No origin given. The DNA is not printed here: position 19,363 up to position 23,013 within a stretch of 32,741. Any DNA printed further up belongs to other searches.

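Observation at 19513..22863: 1116-aa prepilin-type protein with Asp-box motifs, duplicated modules and CBM-like domains: candidate pilus-tip adhesin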

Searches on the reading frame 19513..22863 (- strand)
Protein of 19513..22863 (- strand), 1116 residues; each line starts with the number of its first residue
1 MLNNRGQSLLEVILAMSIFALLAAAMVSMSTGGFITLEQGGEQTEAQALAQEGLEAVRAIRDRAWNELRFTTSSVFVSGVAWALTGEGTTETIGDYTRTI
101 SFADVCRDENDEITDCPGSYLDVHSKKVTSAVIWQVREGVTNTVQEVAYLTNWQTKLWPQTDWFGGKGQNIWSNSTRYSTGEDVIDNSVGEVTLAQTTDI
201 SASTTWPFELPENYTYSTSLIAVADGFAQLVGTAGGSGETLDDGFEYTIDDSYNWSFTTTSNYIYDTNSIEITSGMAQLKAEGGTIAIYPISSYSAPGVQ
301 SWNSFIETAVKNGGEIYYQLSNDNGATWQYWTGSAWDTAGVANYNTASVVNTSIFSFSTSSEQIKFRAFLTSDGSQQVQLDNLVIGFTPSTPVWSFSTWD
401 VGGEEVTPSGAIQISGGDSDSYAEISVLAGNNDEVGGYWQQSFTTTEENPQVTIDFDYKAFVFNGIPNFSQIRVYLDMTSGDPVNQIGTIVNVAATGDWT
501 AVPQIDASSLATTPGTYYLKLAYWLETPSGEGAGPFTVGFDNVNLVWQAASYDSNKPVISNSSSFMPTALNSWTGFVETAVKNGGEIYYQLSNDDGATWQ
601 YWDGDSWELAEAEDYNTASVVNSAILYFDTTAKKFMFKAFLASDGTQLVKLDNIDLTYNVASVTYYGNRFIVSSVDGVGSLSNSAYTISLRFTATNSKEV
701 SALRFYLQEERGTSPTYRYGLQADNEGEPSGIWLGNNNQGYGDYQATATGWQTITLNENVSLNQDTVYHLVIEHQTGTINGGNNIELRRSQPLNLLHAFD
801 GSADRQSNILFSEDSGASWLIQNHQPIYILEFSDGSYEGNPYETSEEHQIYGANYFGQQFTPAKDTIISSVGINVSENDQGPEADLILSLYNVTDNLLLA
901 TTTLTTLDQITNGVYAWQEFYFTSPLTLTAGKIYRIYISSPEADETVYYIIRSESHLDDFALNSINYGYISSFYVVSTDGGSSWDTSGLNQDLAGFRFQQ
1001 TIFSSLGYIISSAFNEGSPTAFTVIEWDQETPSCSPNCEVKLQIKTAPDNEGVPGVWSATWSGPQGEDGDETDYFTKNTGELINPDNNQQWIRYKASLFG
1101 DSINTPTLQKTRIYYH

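Call 5: search_protein_families(library=pfam, proteins=[window:19513-22863:-], max_evalue=1)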
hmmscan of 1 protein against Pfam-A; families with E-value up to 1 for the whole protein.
window:19513-22863:- (1116 aa): 3 families
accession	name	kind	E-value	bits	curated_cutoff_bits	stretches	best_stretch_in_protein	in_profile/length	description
PF13313.11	DUF4082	-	2.2e-11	44.3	28.4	2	683-780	12-98/143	Domain of unknown function (DUF4082)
PF07963.17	N_methyl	-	6e-05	22.9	21.2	1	1-26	1-26/27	Prokaryotic N-terminal methylation motif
PF02012.26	BNR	-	0.0045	17.2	27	0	319-329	1-11/12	BNR/Asp-box repeat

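Call 16: find_homologous_proteins(query=window:19513-22863:-, max_evalue=0.001)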
Query window:19513-22863:- (1116 aa): 211 proteins with E <= 0.001 among 8000 candidates; the best 120 are listed.
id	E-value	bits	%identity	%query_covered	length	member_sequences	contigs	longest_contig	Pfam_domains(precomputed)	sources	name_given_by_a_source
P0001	0.0e+0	2528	100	100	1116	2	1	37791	PF13313.12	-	-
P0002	0.0e+0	1704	67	74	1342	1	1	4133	-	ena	-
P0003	0.0e+0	1700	66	74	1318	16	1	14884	PF07963.18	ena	-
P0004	0.0e+0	1691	68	75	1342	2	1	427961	-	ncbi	-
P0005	0.0e+0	1672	64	75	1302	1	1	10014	-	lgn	-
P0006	0.0e+0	1644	64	100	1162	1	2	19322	-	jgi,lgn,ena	-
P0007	0.0e+0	1617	63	100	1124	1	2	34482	PF13313.12,PF07963.18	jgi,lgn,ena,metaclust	metaclust:\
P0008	0.0e+0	1436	56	74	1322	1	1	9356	-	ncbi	-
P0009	0.0e+0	1426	60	74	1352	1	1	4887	PF13313.12,PF07963.18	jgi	-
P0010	0.0e+0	1410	57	74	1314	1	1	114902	PF13313.12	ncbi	-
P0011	0.0e+0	1323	52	74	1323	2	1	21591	-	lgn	-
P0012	0.0e+0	1315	53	75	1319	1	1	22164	-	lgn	-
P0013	0.0e+0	1307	53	74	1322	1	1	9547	-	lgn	-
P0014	0.0e+0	1235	52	74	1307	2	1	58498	PF13313.12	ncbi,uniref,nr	ncbi:hypothetical protein COT97_04610 [Candidatus Falkowbacteria bacterium CG10_big_fil_rev_8_21_14_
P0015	3.5e-241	822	53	34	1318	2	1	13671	-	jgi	-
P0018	2.5e-226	772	39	52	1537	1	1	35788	PF13313.12,PF13385.14,PF02210.32,PF00054.31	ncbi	ncbi:MAG: LamG-like jellyroll fold domain-containing protein [bacterium]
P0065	8.1e-177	608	39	64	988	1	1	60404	PF13313.12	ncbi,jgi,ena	ncbi:MAG: hypothetical protein WCW26_02515 [Candidatus Buchananbacteria bacterium]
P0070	5.7e-172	592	36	68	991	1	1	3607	PF13313.12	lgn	-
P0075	3.6e-170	586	37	65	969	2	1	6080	PF13313.12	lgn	-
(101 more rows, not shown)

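Call 24: search_solved_structures(query=A1, max_evalue=1, show_alignments=2)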
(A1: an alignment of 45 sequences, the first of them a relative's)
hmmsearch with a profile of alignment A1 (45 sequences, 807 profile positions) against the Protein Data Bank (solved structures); distinct sequences matched with E-value up to 1: 3.
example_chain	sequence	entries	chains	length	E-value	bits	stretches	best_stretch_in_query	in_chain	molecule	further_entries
9egp_A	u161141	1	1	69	0.09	14.1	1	5-48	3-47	Geopilin domain 1 protein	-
7tgg_A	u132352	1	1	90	0.46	11.8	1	4-45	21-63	Geopilin domain 1 protein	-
9laa_A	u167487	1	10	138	0.62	11.3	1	1-57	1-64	Type IV pilin protein PilA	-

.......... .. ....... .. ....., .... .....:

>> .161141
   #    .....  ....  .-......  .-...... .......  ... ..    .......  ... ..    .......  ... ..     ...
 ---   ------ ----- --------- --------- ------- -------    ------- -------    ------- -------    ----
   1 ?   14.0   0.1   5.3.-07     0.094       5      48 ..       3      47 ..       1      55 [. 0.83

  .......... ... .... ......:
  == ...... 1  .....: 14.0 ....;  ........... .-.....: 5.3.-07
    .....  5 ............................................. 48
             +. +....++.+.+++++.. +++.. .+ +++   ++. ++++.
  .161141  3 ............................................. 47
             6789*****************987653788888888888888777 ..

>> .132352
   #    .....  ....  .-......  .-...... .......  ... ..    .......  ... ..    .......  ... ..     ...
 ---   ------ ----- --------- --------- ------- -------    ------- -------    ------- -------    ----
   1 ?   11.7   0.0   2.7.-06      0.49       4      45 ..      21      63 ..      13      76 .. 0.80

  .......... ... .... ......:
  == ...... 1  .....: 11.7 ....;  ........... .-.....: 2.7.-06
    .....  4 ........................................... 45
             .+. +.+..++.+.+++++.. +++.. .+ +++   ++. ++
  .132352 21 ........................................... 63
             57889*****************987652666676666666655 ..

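Call 25: search_protein_families(library=ncbifam, proteins=[window:19513-22863:-], max_evalue=0.01)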
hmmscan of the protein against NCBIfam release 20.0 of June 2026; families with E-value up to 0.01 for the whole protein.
window:19513-22863:- (1116 aa): 2 families
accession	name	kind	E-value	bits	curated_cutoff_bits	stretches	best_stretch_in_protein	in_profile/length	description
NF041013.1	T4P_ComGE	equivalog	0.00034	20.7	49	1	3-55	2-54/83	competence type IV pilus minor pilin ComGE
TIGR02532.1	IV_pilin_GFxxxE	domain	0.0099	15.7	16.3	0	8-26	5-23/24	prepilin-type N-terminal cleavage/methylation domain-containing protein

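Call 27: find_related_loci(query=A1, collection=genome_contigs, flank=8000)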
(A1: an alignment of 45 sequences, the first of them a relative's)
Query A1 (1116 aa) in genome_contigs; peptide patterns used: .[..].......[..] (x = any residue, [..] = any of these).
112 stretches matched a pattern; 110 encode a relative of the query (tblastn E <= 1e-3); the best 80 are kept; 78 distinct loci.
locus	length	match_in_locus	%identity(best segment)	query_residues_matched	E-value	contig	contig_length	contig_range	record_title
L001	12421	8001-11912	66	2-1116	0e+0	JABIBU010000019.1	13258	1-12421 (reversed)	MAG: Candidatus Magasanikbacteria bacterium isolate SI048_bin34 k141_393629, whole genome shotgun sequence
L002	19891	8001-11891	52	5-1116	0e+0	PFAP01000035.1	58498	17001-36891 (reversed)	MAG: Candidatus Falkowbacteria bacterium CG10_big_fil_rev_8_21_14_0_10_39_11 CG10_8_21_14_0.10_scaffold_369_c, whole gen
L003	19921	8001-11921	57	3-1115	0e+0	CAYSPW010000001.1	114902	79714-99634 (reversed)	MAG TPA_asm: uncultured Gammaproteobacteria bacterium isolate SRP141376_co4_298 genome assembly, contig: NODE_227_length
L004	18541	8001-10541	55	287-1116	0e+0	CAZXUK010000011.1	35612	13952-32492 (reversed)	MAG TPA_asm: uncultured Gammaproteobacteria bacterium isolate binchicken_co13_442 genome assembly, contig: NODE_1318_len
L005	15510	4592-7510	39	6-1115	3e-142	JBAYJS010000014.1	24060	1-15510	MAG: Candidatus Buchananbacteria bacterium isolate SO_2016_GW1_61 scaffold03661_OW334_2016, whole genome shotgun sequenc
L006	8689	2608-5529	39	6-1115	1e-139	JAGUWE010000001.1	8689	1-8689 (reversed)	MAG: Patescibacteria group bacterium isolate DeMMO5_21 c_000000012309, whole genome shotgun sequence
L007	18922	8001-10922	37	6-1115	3e-136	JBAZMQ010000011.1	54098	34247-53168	MAG: Patescibacteria group bacterium isolate SO_2017_LW4_47 scaffold_1549_c1_LW137-91_2017, whole genome shotgun sequenc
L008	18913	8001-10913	38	5-1115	8e-134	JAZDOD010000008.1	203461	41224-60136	MAG: bacterium isolate MEGAHIT-group-0.75 k141_10865924, whole genome shotgun sequence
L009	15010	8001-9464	49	3-1116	5e-103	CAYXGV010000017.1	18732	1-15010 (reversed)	MAG TPA_asm: uncultured Gammaproteobacteria bacterium isolate SRP178699_co1_205 genome assembly, contig: NODE_3600_lengt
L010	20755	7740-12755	54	3-658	4e-103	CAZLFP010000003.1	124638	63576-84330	MAG TPA_asm: uncultured Gammaproteobacteria bacterium isolate SRP141376_co3_30 genome assembly, contig: NODE_217_length_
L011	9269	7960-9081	49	1-657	3e-99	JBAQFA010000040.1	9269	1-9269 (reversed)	MAG: Candidatus Magasanikiibacteriota bacterium isolate MFD12003_ilm_asm_bin64 k127_33604, whole genome shotgun sequence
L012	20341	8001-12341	47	4-1115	1e-98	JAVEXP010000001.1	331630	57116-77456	MAG: Patescibacteria group bacterium isolate BF4_175 NODE_29_length_331630_cov_8.884239_Biofilm4, whole genome shotgun s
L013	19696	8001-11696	44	3-1116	9e-87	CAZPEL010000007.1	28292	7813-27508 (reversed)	MAG TPA_asm: uncultured Gammaproteobacteria bacterium isolate binchicken_co13_441 genome assembly, contig: NODE_2035_len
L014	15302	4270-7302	41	2-1116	2e-84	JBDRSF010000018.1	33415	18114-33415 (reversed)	MAG: Candidatus Magasanikbacteria bacterium isolate MEGAHIT-group-3.130 k141_699841, whole genome shotgun sequence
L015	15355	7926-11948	40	1-1116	9e-84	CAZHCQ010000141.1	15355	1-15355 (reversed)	MAG TPA_asm: uncultured Gammaproteobacteria bacterium isolate binchicken_co203_505 genome assembly, contig: k141_4182756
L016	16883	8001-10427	45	1-1116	9e-84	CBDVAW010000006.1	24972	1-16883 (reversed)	MAG TPA_asm: uncultured bacterium isolate SRR21487742_binner13_Refined_44 genome assembly, contig: ERZ26661670.658, whol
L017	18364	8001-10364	54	24-1115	1e-82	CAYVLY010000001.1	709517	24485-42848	MAG TPA_asm: uncultured Gammaproteobacteria bacterium isolate SRP167671_co2_208 genome assembly, contig: NODE_3_length_7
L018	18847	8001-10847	38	3-1116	1e-82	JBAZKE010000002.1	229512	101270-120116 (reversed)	MAG: Patescibacteria group bacterium isolate SO_2017_LW4_136 scaffold_158_c1_LW137-91_2017, whole genome shotgun sequenc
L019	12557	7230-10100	36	1-1116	7e-80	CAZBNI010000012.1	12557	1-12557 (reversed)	MAG TPA_asm: uncultured Gammaproteobacteria bacterium isolate binchicken_co19_652 genome assembly, contig: NODE_8444_len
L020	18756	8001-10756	56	5-1116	3e-75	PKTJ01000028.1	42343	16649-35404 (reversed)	MAG: Candidatus Parcubacteria bacterium isolate BM521 sc_2000, whole genome shotgun sequence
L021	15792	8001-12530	39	4-1116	1e-108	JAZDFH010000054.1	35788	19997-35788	MAG: bacterium isolate MEGAHIT-group-0.198 k141_17517958, whole genome shotgun sequence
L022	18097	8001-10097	58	1-1116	4e-72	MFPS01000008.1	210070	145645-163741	MAG: Candidatus Magasanikbacteria bacterium RIFCSPHIGHO2_01_FULL_33_34 rifcsphigho2_01_scaffold_52, whole genome shotgun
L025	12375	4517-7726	52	1-1116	5e-69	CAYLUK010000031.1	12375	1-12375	MAG TPA_asm: uncultured Gammaproteobacteria bacterium isolate SRP062349_co1_88 genome assembly, contig: NODE_927_length_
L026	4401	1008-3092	52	5-1116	7e-69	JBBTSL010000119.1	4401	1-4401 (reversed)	MAG: Patescibacteria group bacterium isolate H41-bin286_1 H41_bin286_1_000000000119, whole genome shotgun sequence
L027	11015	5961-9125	51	1-1116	9e-68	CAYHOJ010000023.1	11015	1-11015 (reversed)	MAG TPA_asm: uncultured Gammaproteobacteria bacterium isolate ERP119705_co15_489 genome assembly, contig: NODE_7009_leng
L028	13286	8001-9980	42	2-1116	2e-67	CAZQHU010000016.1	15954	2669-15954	MAG TPA_asm: uncultured Gammaproteobacteria bacterium isolate binchicken_co27_283 genome assembly, contig: NODE_6465_len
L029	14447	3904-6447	46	5-1116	2e-66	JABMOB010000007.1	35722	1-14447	MAG: Parcubacteria group bacterium isolate bin.649 k141_1190417, whole genome shotgun sequence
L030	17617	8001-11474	44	3-1116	3e-65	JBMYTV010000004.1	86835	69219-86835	MAG: Patescibacteria group bacterium isolate ME_XS_2211_2_bin_44 ME_XS_2211_2_bin_44_3, whole genome shotgun sequence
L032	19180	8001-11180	52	1-1116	5e-65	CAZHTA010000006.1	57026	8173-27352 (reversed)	MAG TPA_asm: uncultured Gammaproteobacteria bacterium isolate SRP272421_co2_50 genome assembly, contig: NODE_846_length_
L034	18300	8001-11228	53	1-1116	7e-64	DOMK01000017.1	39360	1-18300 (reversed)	MAG TPA_asm: Candidatus Magasanikbacteria bacterium isolate UBA11710 contig_2154, whole genome shotgun sequence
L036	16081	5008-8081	36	4-1116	3e-62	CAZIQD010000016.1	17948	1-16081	MAG TPA_asm: uncultured Gammaproteobacteria bacterium isolate SRP319275_co1_349 genome assembly, contig: NODE_3367_lengt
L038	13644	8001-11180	47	1-1116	2e-61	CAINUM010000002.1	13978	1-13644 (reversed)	MAG: Candidatus Magasanikbacteria bacterium isolate Kiruna_bin-08293 genome assembly, contig: bin-08293:002/107, whole g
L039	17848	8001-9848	46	6-1116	6e-61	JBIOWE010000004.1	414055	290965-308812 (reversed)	MAG: Patescibacteria group bacterium isolate MAG090 k127_1662334, whole genome shotgun sequence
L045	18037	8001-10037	48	1-1116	1e-57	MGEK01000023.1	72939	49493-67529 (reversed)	MAG: Candidatus Uhrbacteria bacterium RIFCSPLOWO2_01_FULL_47_25 rifcsplowo2_01_scaffold_340, whole genome shotgun sequen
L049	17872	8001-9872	42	1-1116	2e-56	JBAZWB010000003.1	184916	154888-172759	MAG: Patescibacteria group bacterium isolate SO_2017_GW1_267 NODE_598_length_184916_cov_3.425004_OW334_2017, whole genom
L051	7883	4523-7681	45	1-1116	6e-56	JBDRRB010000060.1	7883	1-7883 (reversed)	MAG: bacterium isolate MEGAHIT-group-2.75 k141_116687, whole genome shotgun sequence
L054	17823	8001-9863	37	3-1116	6e-55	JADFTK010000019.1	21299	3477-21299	MAG: Patescibacteria group bacterium isolate B9T1L10 B9T1L10_NODE3361, whole genome shotgun sequence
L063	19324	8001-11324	43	2-1116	1e-48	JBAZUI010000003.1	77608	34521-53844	MAG: Patescibacteria group bacterium isolate SO_2017_GW1_224 NODE_1951_length_77608_cov_1.698429_OW334_2017, whole genom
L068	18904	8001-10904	33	1-1116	2e-66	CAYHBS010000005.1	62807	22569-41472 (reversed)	MAG TPA_asm: uncultured Candidatus Saccharibacteria bacterium isolate ERP119705_co11_457 genome assembly, contig: NODE_2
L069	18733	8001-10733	41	5-1116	1e-45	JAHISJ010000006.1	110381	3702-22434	MAG: Patescibacteria group bacterium isolate MM_PC_MetaG.mb.169 MM_PC_MetaG.mb.169_k141_413691, whole genome shotgun seq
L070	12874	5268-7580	35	5-1116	3e-45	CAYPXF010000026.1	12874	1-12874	MAG TPA_asm: uncultured Gammaproteobacteria bacterium isolate binchicken_co17_235 genome assembly, contig: NODE_10968_le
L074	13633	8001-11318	39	2-1116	3e-43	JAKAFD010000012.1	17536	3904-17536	MAG: bacterium isolate WY1.bin77 NODE_4894_length_17536_cov_2.415360, whole genome shotgun sequence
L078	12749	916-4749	30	172-1116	9e-40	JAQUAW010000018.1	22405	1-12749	MAG: Patescibacteria group bacterium isolate STC_93 NODE_4806_length_22405_cov_3.611545_Sandtown_C, whole genome shotgun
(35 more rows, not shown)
